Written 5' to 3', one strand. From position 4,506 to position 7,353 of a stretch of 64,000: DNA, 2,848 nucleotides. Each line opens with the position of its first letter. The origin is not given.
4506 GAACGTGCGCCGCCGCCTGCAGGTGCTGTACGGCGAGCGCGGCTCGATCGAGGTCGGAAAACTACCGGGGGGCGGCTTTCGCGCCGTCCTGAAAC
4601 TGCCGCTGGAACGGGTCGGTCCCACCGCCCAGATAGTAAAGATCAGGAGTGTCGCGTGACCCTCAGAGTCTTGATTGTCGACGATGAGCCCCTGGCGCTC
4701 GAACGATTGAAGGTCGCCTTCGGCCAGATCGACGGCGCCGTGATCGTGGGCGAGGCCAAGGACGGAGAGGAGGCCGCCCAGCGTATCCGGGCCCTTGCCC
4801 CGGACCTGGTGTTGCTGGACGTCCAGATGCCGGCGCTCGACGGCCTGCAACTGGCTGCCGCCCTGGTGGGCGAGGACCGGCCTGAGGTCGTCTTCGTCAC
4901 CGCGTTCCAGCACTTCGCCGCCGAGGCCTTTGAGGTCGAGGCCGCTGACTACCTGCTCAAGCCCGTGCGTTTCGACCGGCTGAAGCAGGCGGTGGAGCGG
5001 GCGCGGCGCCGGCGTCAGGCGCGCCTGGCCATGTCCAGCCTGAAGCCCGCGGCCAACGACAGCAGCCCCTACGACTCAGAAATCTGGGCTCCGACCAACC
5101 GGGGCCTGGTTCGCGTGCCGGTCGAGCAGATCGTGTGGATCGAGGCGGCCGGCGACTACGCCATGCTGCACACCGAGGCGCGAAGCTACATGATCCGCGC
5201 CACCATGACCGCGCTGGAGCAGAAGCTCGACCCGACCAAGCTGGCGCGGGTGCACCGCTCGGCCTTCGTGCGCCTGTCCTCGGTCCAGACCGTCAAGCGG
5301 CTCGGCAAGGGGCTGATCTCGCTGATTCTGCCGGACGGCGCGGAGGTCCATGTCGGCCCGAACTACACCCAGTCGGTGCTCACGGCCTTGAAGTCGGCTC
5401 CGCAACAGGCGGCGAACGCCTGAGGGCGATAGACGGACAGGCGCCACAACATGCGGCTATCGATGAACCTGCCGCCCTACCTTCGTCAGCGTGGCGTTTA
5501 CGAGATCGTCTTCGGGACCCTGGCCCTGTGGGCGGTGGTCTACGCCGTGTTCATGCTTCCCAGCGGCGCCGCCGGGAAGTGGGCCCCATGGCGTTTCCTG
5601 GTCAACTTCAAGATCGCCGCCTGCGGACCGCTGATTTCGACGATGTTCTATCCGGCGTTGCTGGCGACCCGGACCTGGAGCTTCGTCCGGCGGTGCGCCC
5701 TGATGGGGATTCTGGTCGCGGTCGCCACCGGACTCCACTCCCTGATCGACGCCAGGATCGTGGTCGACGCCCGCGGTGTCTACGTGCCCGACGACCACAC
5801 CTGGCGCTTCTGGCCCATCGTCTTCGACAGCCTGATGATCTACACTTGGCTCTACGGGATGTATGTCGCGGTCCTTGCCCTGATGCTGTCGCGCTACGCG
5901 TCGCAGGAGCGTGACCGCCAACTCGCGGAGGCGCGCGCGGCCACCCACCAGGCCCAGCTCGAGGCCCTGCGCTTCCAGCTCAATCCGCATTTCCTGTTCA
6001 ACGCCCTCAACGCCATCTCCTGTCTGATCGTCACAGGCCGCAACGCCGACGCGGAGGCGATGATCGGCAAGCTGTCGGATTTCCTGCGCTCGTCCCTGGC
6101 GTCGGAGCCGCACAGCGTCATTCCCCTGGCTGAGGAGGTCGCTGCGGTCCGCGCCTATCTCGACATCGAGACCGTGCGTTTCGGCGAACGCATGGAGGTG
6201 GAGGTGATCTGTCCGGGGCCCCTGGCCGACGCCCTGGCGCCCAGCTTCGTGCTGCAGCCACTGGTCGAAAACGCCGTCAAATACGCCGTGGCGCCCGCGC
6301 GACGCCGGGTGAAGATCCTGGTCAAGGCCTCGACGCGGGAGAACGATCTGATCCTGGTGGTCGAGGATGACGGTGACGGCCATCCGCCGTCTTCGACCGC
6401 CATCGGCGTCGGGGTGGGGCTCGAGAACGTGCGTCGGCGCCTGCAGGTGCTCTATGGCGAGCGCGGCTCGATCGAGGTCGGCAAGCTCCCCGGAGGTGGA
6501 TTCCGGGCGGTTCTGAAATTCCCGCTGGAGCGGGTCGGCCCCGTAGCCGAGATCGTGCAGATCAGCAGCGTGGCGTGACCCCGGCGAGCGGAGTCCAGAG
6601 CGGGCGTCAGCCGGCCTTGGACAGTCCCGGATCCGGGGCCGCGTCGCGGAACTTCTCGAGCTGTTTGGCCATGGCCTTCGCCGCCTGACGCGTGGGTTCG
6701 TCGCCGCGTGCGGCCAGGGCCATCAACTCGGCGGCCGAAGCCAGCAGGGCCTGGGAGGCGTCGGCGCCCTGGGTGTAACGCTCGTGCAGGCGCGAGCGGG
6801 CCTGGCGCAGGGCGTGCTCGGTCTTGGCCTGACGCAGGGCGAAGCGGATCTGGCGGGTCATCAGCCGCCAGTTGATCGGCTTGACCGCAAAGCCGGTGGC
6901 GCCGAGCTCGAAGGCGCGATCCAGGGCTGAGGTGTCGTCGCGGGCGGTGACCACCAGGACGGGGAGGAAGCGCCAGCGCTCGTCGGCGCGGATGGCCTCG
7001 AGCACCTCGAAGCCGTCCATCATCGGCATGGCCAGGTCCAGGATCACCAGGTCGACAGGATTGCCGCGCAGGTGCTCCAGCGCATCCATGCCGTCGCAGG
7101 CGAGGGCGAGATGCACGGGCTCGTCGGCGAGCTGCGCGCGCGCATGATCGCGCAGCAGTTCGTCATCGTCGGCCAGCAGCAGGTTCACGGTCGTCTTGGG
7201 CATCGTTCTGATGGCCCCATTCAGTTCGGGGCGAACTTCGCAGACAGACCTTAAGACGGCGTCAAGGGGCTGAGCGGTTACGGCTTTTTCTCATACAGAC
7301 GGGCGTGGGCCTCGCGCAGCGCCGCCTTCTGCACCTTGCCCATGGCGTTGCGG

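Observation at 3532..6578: Recently duplicated LytS-type sensor kinases flanking a single LytTR response regulator (HK-RR-HK)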

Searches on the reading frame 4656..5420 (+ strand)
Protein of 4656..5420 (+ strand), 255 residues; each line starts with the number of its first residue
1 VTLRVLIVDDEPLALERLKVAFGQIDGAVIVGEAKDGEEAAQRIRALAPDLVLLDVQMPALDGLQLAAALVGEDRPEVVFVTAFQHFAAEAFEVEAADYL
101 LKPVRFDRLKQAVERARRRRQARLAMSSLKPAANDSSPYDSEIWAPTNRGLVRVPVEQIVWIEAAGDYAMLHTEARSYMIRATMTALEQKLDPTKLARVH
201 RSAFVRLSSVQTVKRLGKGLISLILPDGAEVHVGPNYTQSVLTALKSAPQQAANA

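Call 4: search_protein_families(library=pfam, proteins=[window:4656-5420:+], max_evalue=0.01)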
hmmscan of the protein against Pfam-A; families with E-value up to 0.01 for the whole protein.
window:4656-5420:+ (255 aa): 2 families
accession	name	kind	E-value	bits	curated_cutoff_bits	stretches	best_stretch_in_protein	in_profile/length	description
PF00072.30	Response_reg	-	7.2e-25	87.8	30.2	1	5-114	1-111/111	Response regulator receiver domain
PF04397.21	LytTR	-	1e-18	67.8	22.6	1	151-245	3-97/98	LytTr DNA-binding domain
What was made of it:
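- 4656..5423 (+): Response regulator (REC + LytTR DNA-binding domain, 255 aa). Its GTG start overlaps the HK1 stop as GTGA. Pfam Response_reg 7.2e-25 and LytTR 1e-18 (call 4).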

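Call 13: list_cluster_members(proteins=[P0001, P0002, window:4656-5420:+, window:6610-7203:-])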
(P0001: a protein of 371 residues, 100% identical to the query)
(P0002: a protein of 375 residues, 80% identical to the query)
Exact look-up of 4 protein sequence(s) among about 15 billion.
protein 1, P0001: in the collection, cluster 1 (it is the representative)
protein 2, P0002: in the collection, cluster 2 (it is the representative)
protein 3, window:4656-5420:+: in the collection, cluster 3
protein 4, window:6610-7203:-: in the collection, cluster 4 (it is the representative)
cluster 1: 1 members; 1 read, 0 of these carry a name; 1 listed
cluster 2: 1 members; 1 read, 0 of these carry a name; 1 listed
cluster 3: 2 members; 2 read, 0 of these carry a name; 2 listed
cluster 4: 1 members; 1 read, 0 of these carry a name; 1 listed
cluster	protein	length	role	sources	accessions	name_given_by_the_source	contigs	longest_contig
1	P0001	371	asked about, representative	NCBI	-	-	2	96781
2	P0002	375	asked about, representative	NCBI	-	-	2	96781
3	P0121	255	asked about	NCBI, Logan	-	-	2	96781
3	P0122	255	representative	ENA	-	-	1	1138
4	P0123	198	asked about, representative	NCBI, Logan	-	-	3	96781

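Call 20: search_protein_families(library=ncbifam, proteins=[window:4656-5420:+], max_evalue=0.01)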
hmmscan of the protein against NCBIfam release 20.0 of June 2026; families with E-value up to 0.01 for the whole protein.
window:4656-5420:+ (255 aa): 97 families (the best 25 are shown)
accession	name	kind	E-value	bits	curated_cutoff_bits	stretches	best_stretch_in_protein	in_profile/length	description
NF008677.0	PRK11697.1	equivalog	3e-43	147.9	246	1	3-243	2-233/238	two-component system response regulator BtsR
NF010684.1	PRK14084.1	equivalog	2.1e-29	103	375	1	4-239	2-246/254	response regulator transcription factor LytR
NF001965.0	PRK00742.1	subfamily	2.1e-17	63.4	293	1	1-123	2-126/357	chemotaxis-specific protein-glutamate methyltransferase CheB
NF009206.0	PRK12555.1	subfamily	3.7e-16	59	342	1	4-104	2-106/340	chemotaxis-specific protein-glutamate methyltransferase CheB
NF008469.0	PRK11361.1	equivalog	4.2e-16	58.7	714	1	4-133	6-136/461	acetoacetate metabolism transcriptional regulator AtoC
TIGR02875.1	spore_0_A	equivalog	1.7e-14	53.7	200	1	3-128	3-135/262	sporulation transcription factor Spo0A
NF052596.1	RR_EAL_PvrR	equivalog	6.2e-14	51.4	580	1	2-126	3-134/398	response regulator cyclic di-GMP phosphodiesterase PvrR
NF045944.1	ResRegRpaBCyano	equivalog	1.4e-13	50.8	330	1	6-123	1-118/229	response regulator transcription factor RpaB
NF007935.0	PRK10651.1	equivalog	2.3e-13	49.9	250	1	4-117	8-124/216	two-component system response regulator NarL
NF007969.0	PRK10693.1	equivalog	9.2e-13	47.9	329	1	4-113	9-120/337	two-component system response regulator RssB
NF052445.1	RespRegMctR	equivalog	9.3e-12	44.8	300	1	3-115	2-117/205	two-component system response regulator MctR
NF040689.1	MtrAB_MtrA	equivalog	1.6e-11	44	300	1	5-124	1-119/219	MtrAB system response regulator MtrA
NF011896.0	PRK15369.1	equivalog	2.4e-11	43.6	242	1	2-114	3-118/211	two component system response regulator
NF041733.1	resp_reg_CseB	equivalog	2.6e-11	43.4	350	1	4-129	2-126/228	two-component system response regulator CseB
NF045505.1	RR_RssB_Pseudo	equivalog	2.7e-11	43.2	700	1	4-124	7-129/394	two-component system response regulator RssB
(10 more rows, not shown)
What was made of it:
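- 4656..5423 (+): It scores below the NCBIfam cut-offs for BtsR (148 against 246 bits) and LytR (103 against 375 bits) (call 20).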

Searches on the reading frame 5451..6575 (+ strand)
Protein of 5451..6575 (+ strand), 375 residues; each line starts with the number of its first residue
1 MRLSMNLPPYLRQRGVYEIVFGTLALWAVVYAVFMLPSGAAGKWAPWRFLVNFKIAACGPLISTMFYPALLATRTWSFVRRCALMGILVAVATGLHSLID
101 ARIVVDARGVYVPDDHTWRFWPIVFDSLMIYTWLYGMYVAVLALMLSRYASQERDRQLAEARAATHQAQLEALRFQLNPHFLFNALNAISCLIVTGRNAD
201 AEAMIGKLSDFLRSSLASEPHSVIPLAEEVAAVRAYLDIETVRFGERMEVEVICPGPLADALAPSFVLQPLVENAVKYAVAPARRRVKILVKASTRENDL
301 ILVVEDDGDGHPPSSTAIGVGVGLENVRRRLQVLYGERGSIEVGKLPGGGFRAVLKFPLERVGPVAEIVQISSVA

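Call 4: search_protein_families(library=pfam, proteins=[window:5451-6575:+], max_evalue=0.01)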
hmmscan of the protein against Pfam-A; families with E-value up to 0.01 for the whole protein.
window:5451-6575:+ (375 aa): 2 families
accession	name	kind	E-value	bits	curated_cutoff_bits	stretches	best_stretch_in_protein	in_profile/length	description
PF06580.19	His_kinase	-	5.8e-25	87.8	25.2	1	168-248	1-81/81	Histidine kinase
PF02518.31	HATPase_c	-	3.5e-11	44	26.4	1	263-360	5-110/111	Histidine kinase-, DNA gyrase B-, and HSP90-like ATPase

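Call 20: search_protein_families(library=ncbifam, proteins=[window:5451-6575:+], max_evalue=0.01)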
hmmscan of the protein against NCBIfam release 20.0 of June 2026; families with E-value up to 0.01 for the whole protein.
window:5451-6575:+ (375 aa): 7 families
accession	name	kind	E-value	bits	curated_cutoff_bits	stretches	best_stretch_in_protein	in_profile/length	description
NF008649.0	PRK11644.1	equivalog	1.1e-06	27.7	408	1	267-337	416-479/499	signal transduction histidine-protein kinase/phosphatase UhpB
NF033792.0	ActS_PrrB_HisK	equivalog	0.00015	20.8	350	1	266-314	314-356/423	ActS/PrrB/RegB family redox-sensitive histidine kinase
NF051872.1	HisKinPhyk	equivalog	0.00076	18.2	750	1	268-358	454-537/537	sensor histidine kinase PhyK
NF008025.0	PRK10755.1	equivalog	0.006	15.3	314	1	260-312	250-298/362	two-component system sensor histidine kinase PmrB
NF007007.0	PRK09470.1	equivalog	0.0072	15.3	486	0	268-314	356-400/463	envelope stress sensor histidine kinase CpxA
NF007004.0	PRK09467.1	equivalog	0.0073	15.2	415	0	259-315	330-380/440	two-component system sensor histidine kinase EnvZ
TIGR02966.1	phoR_proteo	equivalog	0.0075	15.3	334.2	0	267-313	233-275/333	phosphate regulon sensor histidine kinase PhoR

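Call 52: search_solved_structures(query=window:5451-6575:+, max_evalue=0.00001, show_alignments=1)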
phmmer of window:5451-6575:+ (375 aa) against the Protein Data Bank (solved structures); distinct sequences matched with E-value up to 0.00001: 1.
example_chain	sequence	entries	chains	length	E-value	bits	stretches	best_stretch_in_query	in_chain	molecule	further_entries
6swj_A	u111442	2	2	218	9.4e-16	61.3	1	175-311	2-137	Histidine kinase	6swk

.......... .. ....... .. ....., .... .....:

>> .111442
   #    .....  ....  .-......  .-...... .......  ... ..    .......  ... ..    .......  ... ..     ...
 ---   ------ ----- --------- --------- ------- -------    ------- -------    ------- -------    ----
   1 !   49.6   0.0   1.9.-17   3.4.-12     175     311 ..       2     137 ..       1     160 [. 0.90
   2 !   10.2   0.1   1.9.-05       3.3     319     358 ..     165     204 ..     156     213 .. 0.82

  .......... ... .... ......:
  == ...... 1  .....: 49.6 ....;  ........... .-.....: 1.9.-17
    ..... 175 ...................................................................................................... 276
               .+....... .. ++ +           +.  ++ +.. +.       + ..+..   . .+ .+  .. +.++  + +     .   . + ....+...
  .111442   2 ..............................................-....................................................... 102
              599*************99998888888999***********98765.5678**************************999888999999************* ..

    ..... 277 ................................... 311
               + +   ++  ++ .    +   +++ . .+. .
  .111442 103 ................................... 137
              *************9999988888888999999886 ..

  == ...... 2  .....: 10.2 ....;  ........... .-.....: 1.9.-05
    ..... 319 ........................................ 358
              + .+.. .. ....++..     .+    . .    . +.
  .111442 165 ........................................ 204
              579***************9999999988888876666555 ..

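Call 62: find_related_loci(query=window:5451-6575:+, collection=metagenome_contigs, flank=5000)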
Query window:5451-6575:+ (375 aa) in metagenome_contigs; peptide patterns used: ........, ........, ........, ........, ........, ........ (x = any residue, [..] = any of these).
599 stretches matched a pattern (row limit reached: there are more); 201 encode a relative of the query (tblastn E <= 1e-3); the best 80 are kept; 80 distinct loci.
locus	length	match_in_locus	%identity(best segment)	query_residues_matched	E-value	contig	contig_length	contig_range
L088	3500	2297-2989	55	127-359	1e-71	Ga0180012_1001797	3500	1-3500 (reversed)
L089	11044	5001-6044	39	24-359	2e-71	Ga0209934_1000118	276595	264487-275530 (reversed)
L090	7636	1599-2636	39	23-361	5e-65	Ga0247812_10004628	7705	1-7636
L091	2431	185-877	54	127-359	9e-65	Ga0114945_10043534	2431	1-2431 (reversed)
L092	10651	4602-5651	39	23-370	8e-63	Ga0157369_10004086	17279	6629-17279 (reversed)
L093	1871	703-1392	50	136-367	2e-64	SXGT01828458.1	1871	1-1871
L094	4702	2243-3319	38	4-359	5e-62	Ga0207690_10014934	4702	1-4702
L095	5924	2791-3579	45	104-360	8e-62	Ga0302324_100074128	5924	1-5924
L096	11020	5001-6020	39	23-359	1e-61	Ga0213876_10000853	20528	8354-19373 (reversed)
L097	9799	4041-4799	45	111-359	7e-62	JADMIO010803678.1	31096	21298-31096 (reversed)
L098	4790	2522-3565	40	24-359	4e-60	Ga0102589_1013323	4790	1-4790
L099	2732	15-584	52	168-358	1e-60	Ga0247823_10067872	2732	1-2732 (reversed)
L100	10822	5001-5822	43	78-359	5e-59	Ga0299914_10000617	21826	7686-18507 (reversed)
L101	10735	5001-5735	48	118-359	3e-57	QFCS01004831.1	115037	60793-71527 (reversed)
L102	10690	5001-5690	48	127-359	1e-56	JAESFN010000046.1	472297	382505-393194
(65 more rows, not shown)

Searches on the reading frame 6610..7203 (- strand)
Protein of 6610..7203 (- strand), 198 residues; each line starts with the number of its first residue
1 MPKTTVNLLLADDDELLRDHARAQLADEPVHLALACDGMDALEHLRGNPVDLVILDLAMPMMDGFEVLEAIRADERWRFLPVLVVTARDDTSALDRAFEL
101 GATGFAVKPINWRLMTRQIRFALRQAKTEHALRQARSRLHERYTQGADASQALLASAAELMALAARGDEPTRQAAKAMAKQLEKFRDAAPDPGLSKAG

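Call 4: search_protein_families(library=pfam, proteins=[window:6610-7203:-], max_evalue=0.01)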
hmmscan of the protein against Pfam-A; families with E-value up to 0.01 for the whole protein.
window:6610-7203:- (198 aa): 1 family
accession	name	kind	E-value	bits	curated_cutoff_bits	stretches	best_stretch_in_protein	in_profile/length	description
PF00072.30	Response_reg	-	2.4e-23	82.9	30.2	1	9-117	2-108/111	Response regulator receiver domain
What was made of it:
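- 6607..7203 (-): Receiver-only protein (REC plus a roughly 80-aa helical tail, 198 aa), convergent with HK2. It is a neighbour and probably belongs to the AMP-binding-gene transcription unit (7278-8783, -) rather than to the kinase module. Pfam Response_reg 2.4e-23 (call 4).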

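Call 19: find_homologous_proteins(query=window:6610-7203:-, max_evalue=0.00001)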
Query window:6610-7203:- (198 aa): 374 proteins with E <= 0.00001 among 3471 candidates; the best 120 are listed.
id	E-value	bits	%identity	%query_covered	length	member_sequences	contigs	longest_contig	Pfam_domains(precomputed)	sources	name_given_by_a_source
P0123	3.6e-121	420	100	100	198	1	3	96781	PF00072.31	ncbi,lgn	-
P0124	8.4e-74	265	64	100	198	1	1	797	PF00072.31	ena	-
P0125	1.6e-20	92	29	71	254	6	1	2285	PF00072.31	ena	-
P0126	9.7e-18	83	37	62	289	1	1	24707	PF00072.31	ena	-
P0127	1.6e-16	79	35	57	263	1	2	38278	PF00072.31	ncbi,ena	-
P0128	3.2e-16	78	39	62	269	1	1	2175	PF00486.35,PF00072.31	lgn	-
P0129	2.7e-14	71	38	61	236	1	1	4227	PF00486.35,PF00072.31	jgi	jgi:DNA-binding response OmpR family regulator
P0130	6.0e-14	70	38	61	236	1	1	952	PF00486.35,PF00072.31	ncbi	-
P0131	1.5e-13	69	40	62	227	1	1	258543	PF00486.35,PF00072.31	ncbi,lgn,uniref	ncbi:response regulator transcription factor [Ruegeria sp. SCP11]|uniref:response regulator transcri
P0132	2.7e-13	68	37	61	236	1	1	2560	PF00486.35,PF00072.31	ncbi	-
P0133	3.1e-13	68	37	61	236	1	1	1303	PF00486.35,PF00072.31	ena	-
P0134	4.4e-13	67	37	61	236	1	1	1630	PF00486.35,PF00072.31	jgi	jgi:DNA-binding response OmpR family regulator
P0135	6.0e-13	67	43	53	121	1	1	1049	PF00072.31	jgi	-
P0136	6.2e-13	67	34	81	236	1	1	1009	PF00486.35,PF00072.31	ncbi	-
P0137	7.8e-13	67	37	61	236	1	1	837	PF00486.35,PF00072.31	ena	-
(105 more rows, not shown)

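Call 20: search_protein_families(library=ncbifam, proteins=[window:6610-7203:-], max_evalue=0.01)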
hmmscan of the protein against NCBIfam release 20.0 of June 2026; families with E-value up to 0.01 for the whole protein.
window:6610-7203:- (198 aa): 94 families (the best 25 are shown)
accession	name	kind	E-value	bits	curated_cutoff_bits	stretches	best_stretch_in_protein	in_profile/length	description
NF007135.0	PRK09581.1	equivalog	2e-20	73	474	1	7-139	4-136/457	PleD family two-component system response regulator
NF041733.1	resp_reg_CseB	equivalog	3.7e-20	72.3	350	1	7-136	2-128/228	two-component system response regulator CseB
TIGR01387.1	cztR_silR_copR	subfamily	7.1e-18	65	279.2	1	9-131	2-122/218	heavy metal response regulator transcription factor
NF007969.0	PRK10693.1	equivalog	2.7e-17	62.8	329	1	6-122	8-122/337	two-component system response regulator RssB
NF040689.1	MtrAB_MtrA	equivalog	1.2e-16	60.7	300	1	9-131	2-121/219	MtrAB system response regulator MtrA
NF007901.0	PRK10610.1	equivalog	2e-16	60.3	189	1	5-111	5-112/129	chemotaxis response regulator CheY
TIGR02875.1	spore_0_A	equivalog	2.8e-16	59.6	200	1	7-137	4-136/262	sporulation transcription factor Spo0A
NF008296.0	PRK11083.1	equivalog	7e-16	58.3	273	1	6-145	4-138/228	two-component system response regulator CreB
NF045505.1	RR_RssB_Pseudo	equivalog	1.4e-15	57.2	700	1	1-154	1-152/394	two-component system response regulator RssB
NF045944.1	ResRegRpaBCyano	equivalog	2.3e-15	56.6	330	1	9-134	1-123/229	response regulator transcription factor RpaB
NF008199.0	PRK10955.1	equivalog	2.4e-15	57.1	341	1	8-130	4-122/232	envelope stress response regulator transcription factor CpxR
NF008469.0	PRK11361.1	equivalog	7.5e-15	54.6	714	1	6-146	5-143/461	acetoacetate metabolism transcriptional regulator AtoC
NF012023.0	PRK15479.1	equivalog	1.6e-14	54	337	1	7-131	2-124/224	transcriptional regulator TctD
NF040534.1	resp_reg_YycF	equivalog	1.7e-14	53.6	340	1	8-131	3-123/231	response regulator YycF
NF012227.0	AdeR_RR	equivalog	1.9e-14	53.7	340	1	8-133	14-136/239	efflux system response regulator transcription factor AdeR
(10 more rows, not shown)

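Call 46: find_encoding_contigs(protein=P0124, flank=3000, max_places=3)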
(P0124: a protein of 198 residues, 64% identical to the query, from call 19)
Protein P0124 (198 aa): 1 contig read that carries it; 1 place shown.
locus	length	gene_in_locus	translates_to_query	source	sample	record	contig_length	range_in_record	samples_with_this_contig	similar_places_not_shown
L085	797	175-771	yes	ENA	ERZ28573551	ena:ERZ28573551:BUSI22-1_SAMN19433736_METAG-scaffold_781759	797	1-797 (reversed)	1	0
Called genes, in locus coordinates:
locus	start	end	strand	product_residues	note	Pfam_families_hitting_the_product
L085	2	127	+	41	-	?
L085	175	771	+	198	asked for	PF00072:Response_reg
